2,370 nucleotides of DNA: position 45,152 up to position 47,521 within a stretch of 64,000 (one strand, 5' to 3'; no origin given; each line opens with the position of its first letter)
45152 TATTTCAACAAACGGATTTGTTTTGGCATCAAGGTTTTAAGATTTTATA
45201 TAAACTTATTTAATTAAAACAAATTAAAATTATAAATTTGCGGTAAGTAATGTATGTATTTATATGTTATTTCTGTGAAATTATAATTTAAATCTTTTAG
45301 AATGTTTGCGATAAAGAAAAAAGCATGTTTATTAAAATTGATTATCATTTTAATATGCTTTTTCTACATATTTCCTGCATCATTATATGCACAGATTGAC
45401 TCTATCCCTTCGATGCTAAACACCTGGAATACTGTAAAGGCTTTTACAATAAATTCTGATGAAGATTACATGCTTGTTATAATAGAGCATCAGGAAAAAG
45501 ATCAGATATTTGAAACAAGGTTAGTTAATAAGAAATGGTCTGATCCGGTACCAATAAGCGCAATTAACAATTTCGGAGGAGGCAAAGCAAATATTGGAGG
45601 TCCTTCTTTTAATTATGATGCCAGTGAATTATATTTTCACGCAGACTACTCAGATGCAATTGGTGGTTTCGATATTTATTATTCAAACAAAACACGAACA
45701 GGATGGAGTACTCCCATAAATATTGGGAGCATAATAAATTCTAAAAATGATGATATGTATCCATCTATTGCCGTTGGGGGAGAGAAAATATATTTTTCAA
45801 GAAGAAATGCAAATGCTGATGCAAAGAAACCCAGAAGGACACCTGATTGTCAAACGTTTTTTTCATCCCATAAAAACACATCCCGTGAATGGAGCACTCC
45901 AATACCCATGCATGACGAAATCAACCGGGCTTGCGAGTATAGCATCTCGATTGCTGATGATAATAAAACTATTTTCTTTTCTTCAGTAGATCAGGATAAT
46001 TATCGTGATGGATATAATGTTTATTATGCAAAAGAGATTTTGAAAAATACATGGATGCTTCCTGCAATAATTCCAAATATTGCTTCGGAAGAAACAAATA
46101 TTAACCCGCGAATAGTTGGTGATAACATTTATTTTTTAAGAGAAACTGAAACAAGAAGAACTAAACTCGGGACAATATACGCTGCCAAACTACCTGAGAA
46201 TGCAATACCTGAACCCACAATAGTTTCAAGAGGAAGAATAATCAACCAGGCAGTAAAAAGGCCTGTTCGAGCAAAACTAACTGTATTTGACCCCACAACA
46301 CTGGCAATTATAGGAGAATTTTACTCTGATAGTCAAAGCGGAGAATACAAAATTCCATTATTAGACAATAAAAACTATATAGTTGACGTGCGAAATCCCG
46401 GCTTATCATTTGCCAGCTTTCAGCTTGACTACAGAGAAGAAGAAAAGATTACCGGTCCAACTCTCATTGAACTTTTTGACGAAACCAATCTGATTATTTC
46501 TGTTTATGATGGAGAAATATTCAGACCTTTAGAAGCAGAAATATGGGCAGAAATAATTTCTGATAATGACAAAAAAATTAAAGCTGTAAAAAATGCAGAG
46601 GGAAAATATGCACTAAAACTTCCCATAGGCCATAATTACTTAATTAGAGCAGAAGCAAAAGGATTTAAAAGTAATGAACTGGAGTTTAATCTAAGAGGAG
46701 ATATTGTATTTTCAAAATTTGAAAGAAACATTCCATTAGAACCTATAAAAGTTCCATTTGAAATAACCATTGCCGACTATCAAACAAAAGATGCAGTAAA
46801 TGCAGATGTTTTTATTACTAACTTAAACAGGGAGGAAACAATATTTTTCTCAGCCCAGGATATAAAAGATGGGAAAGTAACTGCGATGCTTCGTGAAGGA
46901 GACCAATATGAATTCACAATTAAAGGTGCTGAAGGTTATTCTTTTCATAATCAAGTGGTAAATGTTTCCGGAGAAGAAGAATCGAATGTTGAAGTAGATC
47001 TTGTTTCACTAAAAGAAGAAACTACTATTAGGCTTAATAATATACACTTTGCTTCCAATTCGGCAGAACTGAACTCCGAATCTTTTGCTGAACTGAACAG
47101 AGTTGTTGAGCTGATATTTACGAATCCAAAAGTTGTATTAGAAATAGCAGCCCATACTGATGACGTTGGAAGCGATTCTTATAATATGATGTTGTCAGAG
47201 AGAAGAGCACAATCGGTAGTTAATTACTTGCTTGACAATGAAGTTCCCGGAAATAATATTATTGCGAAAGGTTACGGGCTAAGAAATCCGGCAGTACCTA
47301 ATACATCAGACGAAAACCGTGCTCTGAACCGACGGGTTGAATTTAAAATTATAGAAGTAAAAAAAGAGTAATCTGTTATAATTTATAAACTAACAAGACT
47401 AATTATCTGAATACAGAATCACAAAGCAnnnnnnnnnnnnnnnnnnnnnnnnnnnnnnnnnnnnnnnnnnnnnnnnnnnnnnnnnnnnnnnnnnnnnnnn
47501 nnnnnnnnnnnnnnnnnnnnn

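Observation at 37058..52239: Six-gene envelope cluster: TPR-CHAT caspase-like lipoprotein flanked by two paralogous transmembrane PP2C sensors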

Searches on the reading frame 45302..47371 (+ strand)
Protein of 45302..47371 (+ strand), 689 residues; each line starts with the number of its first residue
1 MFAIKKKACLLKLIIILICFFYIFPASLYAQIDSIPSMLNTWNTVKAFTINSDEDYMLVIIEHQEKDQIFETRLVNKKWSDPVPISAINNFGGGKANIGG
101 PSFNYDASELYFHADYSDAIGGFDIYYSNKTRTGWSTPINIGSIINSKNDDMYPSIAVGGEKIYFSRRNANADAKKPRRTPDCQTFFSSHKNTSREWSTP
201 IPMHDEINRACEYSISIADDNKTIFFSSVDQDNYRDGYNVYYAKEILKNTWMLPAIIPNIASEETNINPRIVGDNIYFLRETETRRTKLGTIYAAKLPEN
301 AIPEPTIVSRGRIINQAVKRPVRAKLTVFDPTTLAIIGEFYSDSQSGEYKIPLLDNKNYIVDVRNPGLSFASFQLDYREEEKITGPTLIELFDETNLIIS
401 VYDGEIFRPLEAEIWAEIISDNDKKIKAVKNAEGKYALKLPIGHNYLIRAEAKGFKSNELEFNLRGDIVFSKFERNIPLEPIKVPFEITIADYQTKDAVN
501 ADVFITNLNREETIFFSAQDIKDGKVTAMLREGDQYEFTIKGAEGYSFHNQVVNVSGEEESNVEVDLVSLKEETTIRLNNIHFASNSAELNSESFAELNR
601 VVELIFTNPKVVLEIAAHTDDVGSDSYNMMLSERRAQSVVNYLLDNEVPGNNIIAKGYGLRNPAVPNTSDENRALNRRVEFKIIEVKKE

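Call 3: search_protein_families(library=pfam, proteins=[window:45302-47371:+], max_evalue=0.01)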
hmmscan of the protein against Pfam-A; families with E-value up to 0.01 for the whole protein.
window:45302-47371:+ (689 aa): 3 families
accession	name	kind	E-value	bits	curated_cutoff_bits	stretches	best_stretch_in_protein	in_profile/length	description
PF00691.25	OmpA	-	7.2e-19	68.4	27.2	1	583-677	2-98/98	OmpA family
PF13620.12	CarboxypepD_reg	-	1.5e-06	28.9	32.3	0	422-463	26-68/82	Carboxypeptidase regulatory-like domain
PF13715.12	CarbopepD_reg_2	-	0.00046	20.6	32.2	0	421-467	21-67/88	CarboxypepD_reg-like domain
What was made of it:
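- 45302..47371 (+): Secreted scaffold protein, 689 aa. N-terminal PD40-type propeller region, CRD-like beta-sandwich repeats, and a C-terminal OmpA_C peptidoglycan-binding domain. Its architecture resembles PorE without the TPR domain. Pfam OmpA 7.2e-19, CarboxypepD_reg sub-threshold (call 3).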

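Call 4: search_protein_families(library=ncbifam, proteins=[window:45302-47371:+], max_evalue=0.01)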
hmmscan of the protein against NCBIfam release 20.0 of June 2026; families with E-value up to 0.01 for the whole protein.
window:45302-47371:+ (689 aa): 37 families (the best 25 are shown)
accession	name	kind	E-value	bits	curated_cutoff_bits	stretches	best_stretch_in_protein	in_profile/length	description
NF053607.1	CHU_0125_OmpA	equivalog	8.3e-49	166.6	620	3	557-685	509-638/639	CHU_0125 family OmpA-like outer membrane integrity protein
NF052230.1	T9SS_PorE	exception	4.1e-38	131.1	600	2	522-664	458-600/648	PorE family type IX secretion system protein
NF053611.1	YiaD_Gzip_OmpA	equivalog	4e-31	108.3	175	1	562-683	84-206/206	YiaD family glycine zipper/OmpA-like lipoprotein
NF053612.1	anchor_PA1041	equivalog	1.9e-28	100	250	1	568-683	117-235/236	PA1041 family peptidoglycan-binding anchor lipoprotein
NF033763.1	exchanger_TraB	exception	7.5e-22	77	700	1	569-684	382-498/522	outer membrane exchange protein TraB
NF053613.1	OMP_toxin_LptF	equivalog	1.1e-21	77.6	400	1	574-684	136-246/256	lipotoxin F family OmpA-related lipoprotein LptF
NF045787.1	OmpABordt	equivalog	5.1e-19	68.7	200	1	582-688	88-194/194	outer membrane protein OmpA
NF053585.1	OMP_LP_YfiB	equivalog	3.2e-18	66.1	128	1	579-680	56-157/163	outer membrane lipoprotein YfiB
NF038224.1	OmpA_like_CmpA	equivalog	2.9e-17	63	300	1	582-684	113-215/233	C-OmpA-like family protein CmpA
TIGR02802.1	Pal_lipo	equivalog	3.9e-17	62.3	125.35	1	581-682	2-103/104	peptidoglycan-associated lipoprotein Pal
TIGR03789.1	pdsO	hypoth_equivalog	5.7e-17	62.2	152.2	1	567-682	128-242/243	sortase-associated OmpA-like protein PdsO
NF007804.1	PRK10510.1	equivalog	6.2e-16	58.4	307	1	579-683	112-216/219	OmpA family lipoprotein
NF006508.0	PRK08944.1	subfamily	2.8e-15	56.3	259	1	562-685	161-289/304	MotB family protein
NF008071.1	PRK10808.1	equivalog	2.7e-14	53.3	277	1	580-674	232-328/358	porin OmpA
TIGR03350.1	type_VI_ompA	equivalog_domain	3.3e-14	53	139.8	1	568-682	18-136/137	type VI secretion system protein TssL, long form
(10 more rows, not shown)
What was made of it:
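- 45302..47371 (+): NCBIfam CHU_0125 and PorE hits are far below cut-off (call 4).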

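Call 44: search_protein_families(library=padloc, proteins=[window:45302-47371:+], max_evalue=0.001)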
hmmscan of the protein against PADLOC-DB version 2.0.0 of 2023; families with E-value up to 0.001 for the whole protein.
window:45302-47371:+ (689 aa): 4 families
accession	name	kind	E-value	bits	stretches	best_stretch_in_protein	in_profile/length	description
PDLC00609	ZorB1|ZorB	-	5.9e-13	46.9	1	571-683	84-214/232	MotB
PDLC00651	ZorB3|ZorB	-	1e-10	39.5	1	579-684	89-203/215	MotB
PDLC00612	ZorB1|ZorB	-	4.3e-07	27.8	1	614-684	188-267/293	MotB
PDLC00641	ZorB2|ZorB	-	3.4e-06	24.9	1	626-685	157-224/238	MotB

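Call 80: search_solved_structures(query=A3, max_evalue=0.01)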
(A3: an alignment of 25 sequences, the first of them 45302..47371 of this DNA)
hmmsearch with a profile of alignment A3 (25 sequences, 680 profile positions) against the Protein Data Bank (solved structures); distinct sequences matched with E-value up to 0.01: 79 (the best 60 are shown).
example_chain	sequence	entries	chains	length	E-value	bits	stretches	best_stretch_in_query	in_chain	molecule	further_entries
6jfw_A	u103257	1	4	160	3.8e-26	94.6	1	570-674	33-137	PA0833-PD protein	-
6top_B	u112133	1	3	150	1.7e-24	89.2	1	568-655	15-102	OmpA family protein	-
6top_A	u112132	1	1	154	1.8e-24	89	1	568-655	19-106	OmpA family protein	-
5u1h_A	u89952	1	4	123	6.5e-23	83.9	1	571-675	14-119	Outer membrane porin F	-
5wtp_A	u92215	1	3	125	1.3e-22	83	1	570-675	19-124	OmpA family protein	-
5wtl_A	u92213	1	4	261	9.9e-22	80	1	570-675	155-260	OmpA family protein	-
2k1s_A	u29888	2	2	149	1.4e-21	79.6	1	570-674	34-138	Inner membrane lipoprotein yiaD | Probable lipoprotein YiaD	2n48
4g4v_A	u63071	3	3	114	2.5e-21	78.7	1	572-672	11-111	Peptidoglycan-associated lipoprotein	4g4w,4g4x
2lbt_A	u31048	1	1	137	6e-21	77.4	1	572-675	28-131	Uncharacterized protein Rv0899/MT0922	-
2lca_A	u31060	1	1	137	2.1e-20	75.7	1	572-675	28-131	Uncharacterized protein Rv0899/MT0922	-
2kgw_A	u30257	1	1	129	3.5e-20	74.9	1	572-673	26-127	Outer membrane protein A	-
9v99_A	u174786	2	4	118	4.8e-20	74.4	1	579-673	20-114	Outer membrane beta-barrel domain-containing protein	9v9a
7f4v_aB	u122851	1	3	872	9.3e-20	73.5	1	570-675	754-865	Photosystem I P700 chlorophyll a apoprotein A2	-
2l26_A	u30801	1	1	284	1.8e-19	72.5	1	572-674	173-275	Uncharacterized protein Rv0899/MT0922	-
9v9b_A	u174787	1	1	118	5.2e-19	71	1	579-673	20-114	Outer membrane beta-barrel domain-containing protein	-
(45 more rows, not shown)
